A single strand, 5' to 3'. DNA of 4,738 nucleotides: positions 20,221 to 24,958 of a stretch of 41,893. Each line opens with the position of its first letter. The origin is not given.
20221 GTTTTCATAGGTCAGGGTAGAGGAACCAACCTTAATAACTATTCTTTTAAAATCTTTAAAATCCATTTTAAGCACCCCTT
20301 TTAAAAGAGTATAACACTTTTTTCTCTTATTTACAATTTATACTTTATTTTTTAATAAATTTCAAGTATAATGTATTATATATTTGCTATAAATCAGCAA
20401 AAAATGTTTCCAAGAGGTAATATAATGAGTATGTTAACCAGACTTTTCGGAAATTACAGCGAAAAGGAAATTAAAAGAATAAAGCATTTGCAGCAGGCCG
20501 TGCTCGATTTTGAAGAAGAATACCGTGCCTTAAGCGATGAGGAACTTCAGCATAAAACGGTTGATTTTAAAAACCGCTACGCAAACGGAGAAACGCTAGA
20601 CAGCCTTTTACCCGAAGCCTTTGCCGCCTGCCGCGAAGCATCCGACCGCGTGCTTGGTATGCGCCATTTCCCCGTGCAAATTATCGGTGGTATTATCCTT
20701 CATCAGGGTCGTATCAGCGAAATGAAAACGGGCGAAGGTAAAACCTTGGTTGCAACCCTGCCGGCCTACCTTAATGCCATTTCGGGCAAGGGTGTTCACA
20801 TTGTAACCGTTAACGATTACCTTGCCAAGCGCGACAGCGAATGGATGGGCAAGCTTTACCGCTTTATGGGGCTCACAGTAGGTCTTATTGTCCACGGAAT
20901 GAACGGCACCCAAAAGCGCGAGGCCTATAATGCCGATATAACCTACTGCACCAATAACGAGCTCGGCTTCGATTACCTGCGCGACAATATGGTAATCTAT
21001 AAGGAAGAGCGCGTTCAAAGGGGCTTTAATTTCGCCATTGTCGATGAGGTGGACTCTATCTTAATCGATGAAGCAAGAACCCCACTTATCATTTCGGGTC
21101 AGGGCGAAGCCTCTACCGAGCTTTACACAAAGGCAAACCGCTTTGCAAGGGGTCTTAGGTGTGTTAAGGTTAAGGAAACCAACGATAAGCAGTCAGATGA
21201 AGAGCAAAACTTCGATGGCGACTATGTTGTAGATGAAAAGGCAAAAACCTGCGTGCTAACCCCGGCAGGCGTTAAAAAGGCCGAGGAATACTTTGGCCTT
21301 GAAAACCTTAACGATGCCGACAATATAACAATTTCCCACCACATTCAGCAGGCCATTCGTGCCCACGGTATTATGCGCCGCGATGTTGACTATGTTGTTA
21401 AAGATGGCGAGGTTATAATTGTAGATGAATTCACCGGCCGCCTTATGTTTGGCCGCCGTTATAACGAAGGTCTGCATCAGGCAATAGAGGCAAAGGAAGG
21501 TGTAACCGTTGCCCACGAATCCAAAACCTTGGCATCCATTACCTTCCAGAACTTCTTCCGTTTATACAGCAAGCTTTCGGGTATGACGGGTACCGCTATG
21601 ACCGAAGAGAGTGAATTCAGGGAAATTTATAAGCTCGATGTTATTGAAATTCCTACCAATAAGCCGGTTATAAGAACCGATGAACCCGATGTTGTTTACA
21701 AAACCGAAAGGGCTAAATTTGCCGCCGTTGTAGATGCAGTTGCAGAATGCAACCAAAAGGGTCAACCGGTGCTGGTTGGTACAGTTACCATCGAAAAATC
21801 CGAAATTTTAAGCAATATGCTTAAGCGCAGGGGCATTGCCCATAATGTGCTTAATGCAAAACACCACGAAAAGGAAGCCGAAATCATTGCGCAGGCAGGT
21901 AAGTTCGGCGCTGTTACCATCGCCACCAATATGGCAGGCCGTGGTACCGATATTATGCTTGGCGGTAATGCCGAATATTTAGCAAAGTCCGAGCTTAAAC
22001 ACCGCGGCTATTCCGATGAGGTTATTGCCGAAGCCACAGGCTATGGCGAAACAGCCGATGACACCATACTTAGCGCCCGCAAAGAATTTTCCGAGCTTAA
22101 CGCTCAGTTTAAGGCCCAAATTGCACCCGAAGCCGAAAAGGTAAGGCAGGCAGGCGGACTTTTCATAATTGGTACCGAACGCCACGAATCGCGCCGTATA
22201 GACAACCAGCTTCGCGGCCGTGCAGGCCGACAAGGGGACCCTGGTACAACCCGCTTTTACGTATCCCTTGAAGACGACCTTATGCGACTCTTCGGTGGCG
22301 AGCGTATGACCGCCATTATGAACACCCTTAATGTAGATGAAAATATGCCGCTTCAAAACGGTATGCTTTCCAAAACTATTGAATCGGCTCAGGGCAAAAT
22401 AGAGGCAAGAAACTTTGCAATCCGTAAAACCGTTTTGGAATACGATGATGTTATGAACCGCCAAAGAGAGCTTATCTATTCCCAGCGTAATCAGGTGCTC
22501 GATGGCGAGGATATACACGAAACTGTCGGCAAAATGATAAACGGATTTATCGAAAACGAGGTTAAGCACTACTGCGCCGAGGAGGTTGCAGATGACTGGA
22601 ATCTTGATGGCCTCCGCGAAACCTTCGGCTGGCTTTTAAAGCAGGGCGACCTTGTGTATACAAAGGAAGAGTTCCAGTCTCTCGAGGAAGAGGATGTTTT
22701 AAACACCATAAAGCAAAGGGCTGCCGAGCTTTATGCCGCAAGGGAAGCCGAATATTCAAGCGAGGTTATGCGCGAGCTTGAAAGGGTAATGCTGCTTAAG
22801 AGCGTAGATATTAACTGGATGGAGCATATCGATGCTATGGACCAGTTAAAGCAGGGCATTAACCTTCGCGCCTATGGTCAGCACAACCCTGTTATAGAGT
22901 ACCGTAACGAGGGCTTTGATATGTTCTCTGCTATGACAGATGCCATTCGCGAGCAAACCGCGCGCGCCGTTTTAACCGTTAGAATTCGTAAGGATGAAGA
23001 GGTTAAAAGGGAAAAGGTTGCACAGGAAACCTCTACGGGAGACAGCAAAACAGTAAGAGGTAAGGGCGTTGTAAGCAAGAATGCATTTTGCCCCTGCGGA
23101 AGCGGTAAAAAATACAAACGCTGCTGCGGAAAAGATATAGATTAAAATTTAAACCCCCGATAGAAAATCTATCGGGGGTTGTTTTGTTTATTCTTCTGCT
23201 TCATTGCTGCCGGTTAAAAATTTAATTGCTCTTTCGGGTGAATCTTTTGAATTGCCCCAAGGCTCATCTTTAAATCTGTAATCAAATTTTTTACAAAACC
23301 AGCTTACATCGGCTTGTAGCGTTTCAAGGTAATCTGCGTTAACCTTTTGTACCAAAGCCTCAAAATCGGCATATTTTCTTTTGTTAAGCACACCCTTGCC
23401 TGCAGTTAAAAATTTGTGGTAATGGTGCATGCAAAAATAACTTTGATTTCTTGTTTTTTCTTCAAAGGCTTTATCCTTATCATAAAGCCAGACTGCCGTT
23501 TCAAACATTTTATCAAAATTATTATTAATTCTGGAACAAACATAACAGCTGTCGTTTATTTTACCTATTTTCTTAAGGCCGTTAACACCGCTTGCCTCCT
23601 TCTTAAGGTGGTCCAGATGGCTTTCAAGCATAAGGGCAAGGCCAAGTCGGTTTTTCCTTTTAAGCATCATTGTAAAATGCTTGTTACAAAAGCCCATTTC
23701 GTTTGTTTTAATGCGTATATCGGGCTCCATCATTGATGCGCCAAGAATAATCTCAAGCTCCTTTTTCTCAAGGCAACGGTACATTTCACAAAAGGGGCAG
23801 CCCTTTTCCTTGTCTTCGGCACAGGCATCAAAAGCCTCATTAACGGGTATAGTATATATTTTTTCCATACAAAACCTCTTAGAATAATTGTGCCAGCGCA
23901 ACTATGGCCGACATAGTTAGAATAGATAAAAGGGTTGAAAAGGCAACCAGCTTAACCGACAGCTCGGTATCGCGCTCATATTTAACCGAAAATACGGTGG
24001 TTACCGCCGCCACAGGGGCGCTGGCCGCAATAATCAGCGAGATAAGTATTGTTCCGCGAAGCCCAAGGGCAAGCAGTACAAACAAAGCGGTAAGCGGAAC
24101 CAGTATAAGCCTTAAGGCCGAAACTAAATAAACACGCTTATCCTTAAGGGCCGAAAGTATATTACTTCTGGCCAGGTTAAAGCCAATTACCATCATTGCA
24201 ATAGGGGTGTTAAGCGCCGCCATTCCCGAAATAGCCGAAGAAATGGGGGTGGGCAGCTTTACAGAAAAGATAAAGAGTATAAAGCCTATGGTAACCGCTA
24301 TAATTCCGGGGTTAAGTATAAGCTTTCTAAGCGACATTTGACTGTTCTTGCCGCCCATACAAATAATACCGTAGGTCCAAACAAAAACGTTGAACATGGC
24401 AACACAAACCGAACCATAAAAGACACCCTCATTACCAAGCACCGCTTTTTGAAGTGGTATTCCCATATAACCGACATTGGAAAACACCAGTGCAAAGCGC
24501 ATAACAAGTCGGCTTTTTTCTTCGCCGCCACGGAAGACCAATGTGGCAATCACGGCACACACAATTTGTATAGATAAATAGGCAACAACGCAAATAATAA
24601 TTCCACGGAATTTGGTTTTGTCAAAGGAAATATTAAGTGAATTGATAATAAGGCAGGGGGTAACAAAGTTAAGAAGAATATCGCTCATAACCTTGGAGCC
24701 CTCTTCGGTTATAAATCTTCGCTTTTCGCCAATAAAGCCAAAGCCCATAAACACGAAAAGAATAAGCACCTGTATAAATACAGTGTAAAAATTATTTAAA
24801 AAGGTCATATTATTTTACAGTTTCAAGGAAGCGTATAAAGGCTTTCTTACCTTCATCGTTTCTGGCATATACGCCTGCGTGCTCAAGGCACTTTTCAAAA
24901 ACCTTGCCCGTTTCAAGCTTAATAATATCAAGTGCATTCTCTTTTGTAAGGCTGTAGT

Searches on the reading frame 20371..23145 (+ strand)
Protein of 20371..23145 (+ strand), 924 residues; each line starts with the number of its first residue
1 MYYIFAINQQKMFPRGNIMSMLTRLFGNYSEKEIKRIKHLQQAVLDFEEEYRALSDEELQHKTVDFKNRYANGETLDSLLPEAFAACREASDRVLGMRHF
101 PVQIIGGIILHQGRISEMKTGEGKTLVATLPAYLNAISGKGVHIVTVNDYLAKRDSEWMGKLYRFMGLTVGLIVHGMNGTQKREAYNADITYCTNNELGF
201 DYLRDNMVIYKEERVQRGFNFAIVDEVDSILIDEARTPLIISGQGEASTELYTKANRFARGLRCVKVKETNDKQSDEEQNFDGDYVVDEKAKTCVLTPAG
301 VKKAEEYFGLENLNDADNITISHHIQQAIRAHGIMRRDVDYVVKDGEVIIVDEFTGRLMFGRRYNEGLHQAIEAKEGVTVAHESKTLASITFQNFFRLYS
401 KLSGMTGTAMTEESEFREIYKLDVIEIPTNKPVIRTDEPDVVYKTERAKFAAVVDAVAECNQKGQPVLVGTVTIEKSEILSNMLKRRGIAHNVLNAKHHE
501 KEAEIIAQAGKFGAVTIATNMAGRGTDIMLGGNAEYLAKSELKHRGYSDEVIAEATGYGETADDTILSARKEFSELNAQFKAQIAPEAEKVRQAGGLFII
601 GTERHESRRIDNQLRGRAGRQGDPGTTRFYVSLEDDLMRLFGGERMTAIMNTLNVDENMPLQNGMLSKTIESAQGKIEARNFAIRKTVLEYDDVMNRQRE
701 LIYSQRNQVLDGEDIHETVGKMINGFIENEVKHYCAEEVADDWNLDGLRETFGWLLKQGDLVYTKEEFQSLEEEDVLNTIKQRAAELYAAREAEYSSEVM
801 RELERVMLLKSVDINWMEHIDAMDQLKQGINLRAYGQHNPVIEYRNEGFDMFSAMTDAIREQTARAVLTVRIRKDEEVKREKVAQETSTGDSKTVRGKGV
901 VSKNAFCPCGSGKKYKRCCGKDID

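Call 22: search_protein_families(library=pfam, proteins=[window:20371-23145:+], max_evalue=0.001)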
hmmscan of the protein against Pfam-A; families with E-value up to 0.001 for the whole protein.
window:20371-23145:+ (924 aa): 6 families
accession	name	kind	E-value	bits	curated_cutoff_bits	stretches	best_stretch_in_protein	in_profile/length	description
PF07517.20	SecA_DEAD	-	3.2e-131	437.3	24.6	1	23-417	2-290/290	SecA DEAD-like domain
PF21090.3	P-loop_SecA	-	3.5e-95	317.9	27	1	432-657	1-204/205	SecA P-loop domain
PF07516.18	SecA_SW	-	3.8e-67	226.7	26.7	1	660-870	1-199/200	SecA Wing and Scaffold domain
PF01043.26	SecA_PP_bind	-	2.4e-40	138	23.5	1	248-373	2-110/110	SecA preprotein cross-linking domain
PF00270.35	DEAD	-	5.9e-07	29.8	26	1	115-232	18-131/167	DEAD/DEAH box helicase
PF02810.21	SEC-C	-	3e-06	27.4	20.4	1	907-921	5-19/19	SEC-C motif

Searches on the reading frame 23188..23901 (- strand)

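Call 22: search_protein_families(library=pfam, proteins=[window:23188-23901:-], max_evalue=0.001)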
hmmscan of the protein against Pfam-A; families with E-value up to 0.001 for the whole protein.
window:23188-23901:- (237 aa): 1 family
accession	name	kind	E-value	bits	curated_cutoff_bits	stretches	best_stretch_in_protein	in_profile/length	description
PF19538.4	DUF6062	-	1.4e-75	254.3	27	1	13-234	3-241/243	Family of unknown function (DUF6062)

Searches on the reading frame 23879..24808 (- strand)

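Call 22: search_protein_families(library=pfam, proteins=[window:23879-24808:-], max_evalue=0.001)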
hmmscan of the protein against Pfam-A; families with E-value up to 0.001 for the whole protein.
window:23879-24808:- (309 aa): 2 families
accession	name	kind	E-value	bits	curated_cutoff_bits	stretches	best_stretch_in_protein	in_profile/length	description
PF03547.23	Mem_trans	-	1.9e-40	138.9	25.7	2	157-302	194-342/343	Membrane transport protein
PF01758.21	SBF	-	6e-09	36.3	24.3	1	204-305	7-113/191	Sodium Bile acid symporter family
